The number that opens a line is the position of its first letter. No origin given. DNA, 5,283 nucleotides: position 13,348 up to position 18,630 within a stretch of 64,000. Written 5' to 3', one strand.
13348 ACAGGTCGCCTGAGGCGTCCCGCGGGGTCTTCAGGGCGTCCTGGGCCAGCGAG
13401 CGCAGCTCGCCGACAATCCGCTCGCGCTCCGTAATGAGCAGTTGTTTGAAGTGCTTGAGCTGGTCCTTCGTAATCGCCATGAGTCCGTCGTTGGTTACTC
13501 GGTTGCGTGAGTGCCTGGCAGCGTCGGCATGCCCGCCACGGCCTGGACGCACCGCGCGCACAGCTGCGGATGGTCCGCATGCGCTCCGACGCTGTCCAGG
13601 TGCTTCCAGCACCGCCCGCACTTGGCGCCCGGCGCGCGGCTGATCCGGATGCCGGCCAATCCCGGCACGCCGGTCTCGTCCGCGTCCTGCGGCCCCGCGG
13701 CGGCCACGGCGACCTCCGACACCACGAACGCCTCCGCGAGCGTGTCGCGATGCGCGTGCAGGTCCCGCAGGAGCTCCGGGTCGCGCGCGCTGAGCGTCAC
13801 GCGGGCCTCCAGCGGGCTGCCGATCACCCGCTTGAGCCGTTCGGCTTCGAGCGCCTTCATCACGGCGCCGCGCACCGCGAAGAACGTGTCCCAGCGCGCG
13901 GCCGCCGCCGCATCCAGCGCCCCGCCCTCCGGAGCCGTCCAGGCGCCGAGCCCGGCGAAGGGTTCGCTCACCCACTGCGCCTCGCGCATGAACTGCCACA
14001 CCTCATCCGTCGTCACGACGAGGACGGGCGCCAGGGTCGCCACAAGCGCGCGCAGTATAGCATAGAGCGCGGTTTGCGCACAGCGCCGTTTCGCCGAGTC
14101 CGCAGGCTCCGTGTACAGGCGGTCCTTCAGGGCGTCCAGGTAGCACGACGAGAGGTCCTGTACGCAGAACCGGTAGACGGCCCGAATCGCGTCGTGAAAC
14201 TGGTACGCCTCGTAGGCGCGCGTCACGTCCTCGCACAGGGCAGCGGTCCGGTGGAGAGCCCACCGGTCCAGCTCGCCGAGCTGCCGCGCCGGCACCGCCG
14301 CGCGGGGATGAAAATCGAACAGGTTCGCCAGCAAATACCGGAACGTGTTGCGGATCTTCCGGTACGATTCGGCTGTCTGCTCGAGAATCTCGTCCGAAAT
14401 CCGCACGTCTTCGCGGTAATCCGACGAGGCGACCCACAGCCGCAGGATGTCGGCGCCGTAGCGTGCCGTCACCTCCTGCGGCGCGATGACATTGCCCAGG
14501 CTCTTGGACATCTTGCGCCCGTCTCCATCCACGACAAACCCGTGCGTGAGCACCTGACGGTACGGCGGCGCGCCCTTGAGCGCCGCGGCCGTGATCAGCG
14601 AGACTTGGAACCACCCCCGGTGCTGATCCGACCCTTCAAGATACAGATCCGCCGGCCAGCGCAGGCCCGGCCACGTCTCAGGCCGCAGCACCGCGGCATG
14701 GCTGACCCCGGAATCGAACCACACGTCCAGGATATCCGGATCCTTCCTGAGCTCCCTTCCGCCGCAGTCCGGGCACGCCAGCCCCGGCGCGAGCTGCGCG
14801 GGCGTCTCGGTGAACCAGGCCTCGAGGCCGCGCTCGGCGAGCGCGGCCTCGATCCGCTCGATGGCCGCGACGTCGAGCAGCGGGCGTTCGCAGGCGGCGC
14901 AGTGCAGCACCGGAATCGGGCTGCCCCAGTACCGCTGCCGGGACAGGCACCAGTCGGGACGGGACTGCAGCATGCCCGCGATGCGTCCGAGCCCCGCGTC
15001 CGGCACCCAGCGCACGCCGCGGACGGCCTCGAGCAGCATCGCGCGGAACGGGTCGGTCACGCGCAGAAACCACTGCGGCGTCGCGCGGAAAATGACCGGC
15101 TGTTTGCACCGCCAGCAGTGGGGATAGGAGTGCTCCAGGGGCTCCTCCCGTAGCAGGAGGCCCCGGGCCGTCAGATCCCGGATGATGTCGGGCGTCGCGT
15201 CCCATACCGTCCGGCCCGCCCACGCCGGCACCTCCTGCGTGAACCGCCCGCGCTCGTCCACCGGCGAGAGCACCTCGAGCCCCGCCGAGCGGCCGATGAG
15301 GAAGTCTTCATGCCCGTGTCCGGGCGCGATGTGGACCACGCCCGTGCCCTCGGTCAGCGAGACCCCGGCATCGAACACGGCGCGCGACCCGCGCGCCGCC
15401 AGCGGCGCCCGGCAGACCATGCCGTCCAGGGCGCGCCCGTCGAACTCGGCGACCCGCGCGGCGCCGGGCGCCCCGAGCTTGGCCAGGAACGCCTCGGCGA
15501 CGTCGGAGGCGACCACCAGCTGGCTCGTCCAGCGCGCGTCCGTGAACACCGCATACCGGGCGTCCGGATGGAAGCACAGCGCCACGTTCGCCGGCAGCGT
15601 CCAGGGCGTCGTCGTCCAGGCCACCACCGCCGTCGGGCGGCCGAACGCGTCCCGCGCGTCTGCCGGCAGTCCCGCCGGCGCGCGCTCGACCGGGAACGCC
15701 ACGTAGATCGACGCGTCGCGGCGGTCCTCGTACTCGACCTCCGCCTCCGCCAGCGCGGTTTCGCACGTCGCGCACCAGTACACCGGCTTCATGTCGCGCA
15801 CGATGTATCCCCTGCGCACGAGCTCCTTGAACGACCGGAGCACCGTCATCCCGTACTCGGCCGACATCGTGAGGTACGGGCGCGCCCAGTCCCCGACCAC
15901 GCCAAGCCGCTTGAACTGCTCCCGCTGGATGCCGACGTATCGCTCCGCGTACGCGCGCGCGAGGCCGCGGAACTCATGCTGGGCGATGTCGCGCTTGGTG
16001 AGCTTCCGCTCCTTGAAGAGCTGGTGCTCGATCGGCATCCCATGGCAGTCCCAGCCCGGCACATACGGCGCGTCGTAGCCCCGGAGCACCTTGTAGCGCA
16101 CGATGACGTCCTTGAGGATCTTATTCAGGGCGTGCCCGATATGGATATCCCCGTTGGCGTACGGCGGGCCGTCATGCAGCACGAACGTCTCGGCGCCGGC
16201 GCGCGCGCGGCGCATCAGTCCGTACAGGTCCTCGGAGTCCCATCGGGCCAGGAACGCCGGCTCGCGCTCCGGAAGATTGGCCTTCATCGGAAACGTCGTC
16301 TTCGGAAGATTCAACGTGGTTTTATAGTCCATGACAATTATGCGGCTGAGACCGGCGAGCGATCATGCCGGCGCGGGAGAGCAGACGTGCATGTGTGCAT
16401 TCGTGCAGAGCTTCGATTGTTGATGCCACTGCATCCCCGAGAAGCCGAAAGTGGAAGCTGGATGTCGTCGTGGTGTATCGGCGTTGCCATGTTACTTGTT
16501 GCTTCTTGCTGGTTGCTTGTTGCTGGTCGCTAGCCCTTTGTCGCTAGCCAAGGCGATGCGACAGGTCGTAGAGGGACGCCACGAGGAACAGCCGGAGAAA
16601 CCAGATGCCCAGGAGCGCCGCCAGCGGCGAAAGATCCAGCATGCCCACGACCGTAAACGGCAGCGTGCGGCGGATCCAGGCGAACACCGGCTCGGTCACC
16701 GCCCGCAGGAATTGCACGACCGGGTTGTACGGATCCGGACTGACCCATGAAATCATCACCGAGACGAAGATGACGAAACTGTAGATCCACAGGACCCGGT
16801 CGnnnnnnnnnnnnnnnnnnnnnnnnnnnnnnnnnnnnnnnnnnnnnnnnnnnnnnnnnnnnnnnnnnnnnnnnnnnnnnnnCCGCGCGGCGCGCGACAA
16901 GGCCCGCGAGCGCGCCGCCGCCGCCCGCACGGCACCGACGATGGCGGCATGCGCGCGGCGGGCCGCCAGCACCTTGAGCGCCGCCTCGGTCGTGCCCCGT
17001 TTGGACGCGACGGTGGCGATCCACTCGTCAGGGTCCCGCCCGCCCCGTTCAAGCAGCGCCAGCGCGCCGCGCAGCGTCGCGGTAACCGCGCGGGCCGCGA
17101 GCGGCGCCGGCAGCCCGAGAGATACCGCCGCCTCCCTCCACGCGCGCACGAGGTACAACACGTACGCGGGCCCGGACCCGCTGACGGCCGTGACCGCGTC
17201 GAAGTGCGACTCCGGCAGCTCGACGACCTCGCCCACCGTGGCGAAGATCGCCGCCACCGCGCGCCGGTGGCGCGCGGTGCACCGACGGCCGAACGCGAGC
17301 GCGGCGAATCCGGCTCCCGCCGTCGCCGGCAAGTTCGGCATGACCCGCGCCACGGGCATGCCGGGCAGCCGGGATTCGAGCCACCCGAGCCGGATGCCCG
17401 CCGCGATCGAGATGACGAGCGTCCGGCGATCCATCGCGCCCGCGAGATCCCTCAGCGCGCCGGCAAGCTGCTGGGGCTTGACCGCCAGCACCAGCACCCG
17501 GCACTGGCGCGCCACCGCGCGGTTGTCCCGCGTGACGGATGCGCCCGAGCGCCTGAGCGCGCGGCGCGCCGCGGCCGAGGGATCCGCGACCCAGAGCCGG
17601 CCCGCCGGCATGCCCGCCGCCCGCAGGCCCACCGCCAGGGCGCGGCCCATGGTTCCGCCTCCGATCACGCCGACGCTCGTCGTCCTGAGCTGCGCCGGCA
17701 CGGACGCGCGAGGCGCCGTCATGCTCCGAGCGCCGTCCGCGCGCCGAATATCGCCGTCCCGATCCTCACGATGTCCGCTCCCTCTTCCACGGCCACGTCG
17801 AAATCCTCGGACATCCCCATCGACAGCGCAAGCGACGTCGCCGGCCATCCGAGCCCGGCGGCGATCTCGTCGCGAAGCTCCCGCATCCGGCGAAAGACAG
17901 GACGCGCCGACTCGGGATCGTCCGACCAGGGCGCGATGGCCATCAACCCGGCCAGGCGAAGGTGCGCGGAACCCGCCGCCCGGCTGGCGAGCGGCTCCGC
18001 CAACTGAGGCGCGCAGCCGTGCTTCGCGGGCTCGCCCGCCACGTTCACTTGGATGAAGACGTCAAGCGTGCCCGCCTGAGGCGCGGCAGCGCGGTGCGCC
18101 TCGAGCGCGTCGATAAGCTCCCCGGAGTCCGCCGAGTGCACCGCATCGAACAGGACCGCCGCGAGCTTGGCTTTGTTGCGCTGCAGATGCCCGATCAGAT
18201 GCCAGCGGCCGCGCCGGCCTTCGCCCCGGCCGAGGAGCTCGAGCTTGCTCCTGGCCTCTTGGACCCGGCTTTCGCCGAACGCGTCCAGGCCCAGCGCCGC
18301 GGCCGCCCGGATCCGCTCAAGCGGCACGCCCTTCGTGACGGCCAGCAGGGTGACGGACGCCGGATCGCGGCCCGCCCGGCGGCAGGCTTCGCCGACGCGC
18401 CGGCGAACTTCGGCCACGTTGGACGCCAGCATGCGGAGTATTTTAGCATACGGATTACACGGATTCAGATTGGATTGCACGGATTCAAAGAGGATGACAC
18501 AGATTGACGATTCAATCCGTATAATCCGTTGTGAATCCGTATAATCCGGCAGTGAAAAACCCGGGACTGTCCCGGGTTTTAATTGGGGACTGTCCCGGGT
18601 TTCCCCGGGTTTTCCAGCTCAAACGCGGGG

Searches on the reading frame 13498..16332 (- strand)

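Call 17: search_protein_families(library=ncbifam, proteins=[window:13498-16332:-], max_evalue=0.00001)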
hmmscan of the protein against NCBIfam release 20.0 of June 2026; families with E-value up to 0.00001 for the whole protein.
window:13498-16332:- (945 aa): 18 families
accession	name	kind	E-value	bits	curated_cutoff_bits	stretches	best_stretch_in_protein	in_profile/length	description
TIGR00392.1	ileS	equivalog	2.5e-269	896.1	621.4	1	14-846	2-858/861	isoleucine--tRNA ligase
NF040702.1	ileS_w_GNAT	exception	2.2e-264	879.9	1999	2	267-934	443-1092/1100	isoleucine--tRNA ligase, N-acetyltransferase domain-containing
NF009687.0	PRK13208.1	equivalog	2e-139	466.2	738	2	304-879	241-791/801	valine--tRNA ligase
TIGR00422.1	valS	equivalog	4.5e-136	455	612.1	2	302-881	240-791/863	valine--tRNA ligase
NF004349.1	PRK05729.1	equivalog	1.7e-119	400.4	704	2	301-877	233-770/860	valine--tRNA ligase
NF011492.0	PRK14900.1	equivalog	1.1e-104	351.2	1783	2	270-881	219-805/1044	valine--tRNA ligase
NF000257.1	MupA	exception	1.6e-100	337.3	1900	1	28-776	13-755/1024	mupirocin-resistant isoleucine--tRNA ligase MupA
NF000258.1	MupB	exception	5.4e-100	335.7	1900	1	26-779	11-760/1033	mupirocin-resistant isoleucine--tRNA ligase MupB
NF000540.1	alt_ValS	exception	7.6e-70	235.8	900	2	368-790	334-751/827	valine--tRNA ligase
NF008957.0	PRK12300.1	subfamily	4.7e-45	153.9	677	2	30-346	16-324/946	leucine--tRNA ligase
TIGR00398.1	metG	equivalog_domain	1.5e-37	129.5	336.35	2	589-784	310-503/530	methionine--tRNA ligase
TIGR00396.1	leuS_bact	equivalog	3.8e-36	124.6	548.4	3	54-200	35-168/843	leucine--tRNA ligase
TIGR00395.1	leuS_arch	equivalog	2.8e-34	118.3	648.5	2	46-345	23-317/938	leucine--tRNA ligase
NF001100.0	PRK00133.1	equivalog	2.6e-26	92.3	587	2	56-195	13-137/676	methionine--tRNA ligase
NF008900.0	PRK12267.1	equivalog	5e-26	91.4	598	2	557-782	251-476/648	methionine--tRNA ligase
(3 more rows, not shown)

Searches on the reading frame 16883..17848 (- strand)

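Call 17: search_protein_families(library=ncbifam, proteins=[window:16883-17848:-], max_evalue=0.00001)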
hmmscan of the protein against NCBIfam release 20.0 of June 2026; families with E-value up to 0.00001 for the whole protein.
window:16883-17848:- (322 aa): 6 families
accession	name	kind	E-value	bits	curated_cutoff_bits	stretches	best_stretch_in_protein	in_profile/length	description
TIGR00112.1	proC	equivalog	1.3e-68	231.5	196.75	1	59-317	1-263/263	pyrroline-5-carboxylate reductase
NF005813.0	PRK07679.1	exception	7.8e-44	150.1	404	1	57-320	4-271/279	pyrroline-5-carboxylate reductase ProI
NF005814.0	PRK07680.1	equivalog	4.7e-25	88.3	278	1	58-296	2-243/275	late competence protein ComER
NF008839.0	PRK11880.2-4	equivalog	1.8e-23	83.2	288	1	59-315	4-250/252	pyrroline-5-carboxylate reductase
NF005384.0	PRK06928.1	exception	1.3e-15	57.7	301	1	59-293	4-243/277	pyrroline-5-carboxylate reductase ProG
NF005063.0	PRK06476.1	equivalog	3.2e-13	49.8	254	1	58-312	2-251/258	pyrroline-5-carboxylate reductase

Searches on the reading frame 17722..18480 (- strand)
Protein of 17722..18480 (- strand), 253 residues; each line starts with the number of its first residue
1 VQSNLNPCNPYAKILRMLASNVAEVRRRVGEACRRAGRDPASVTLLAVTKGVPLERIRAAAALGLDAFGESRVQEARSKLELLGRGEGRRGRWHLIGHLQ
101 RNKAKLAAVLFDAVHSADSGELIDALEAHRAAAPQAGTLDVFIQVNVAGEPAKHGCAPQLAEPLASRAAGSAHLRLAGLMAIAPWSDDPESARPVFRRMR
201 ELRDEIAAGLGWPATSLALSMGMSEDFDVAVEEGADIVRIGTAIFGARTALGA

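Call 17: search_protein_families(library=ncbifam, proteins=[window:17722-18480:-], max_evalue=0.00001)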
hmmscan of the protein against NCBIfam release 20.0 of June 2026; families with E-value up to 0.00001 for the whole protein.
window:17722-18480:- (253 aa): 1 family
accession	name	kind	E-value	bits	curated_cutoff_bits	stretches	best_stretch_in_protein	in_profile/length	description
TIGR00044.1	TIGR00044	hypoth_equivalog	1.4e-49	168.8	106.25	1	20-248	6-229/229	YggS family pyridoxal phosphate-dependent enzyme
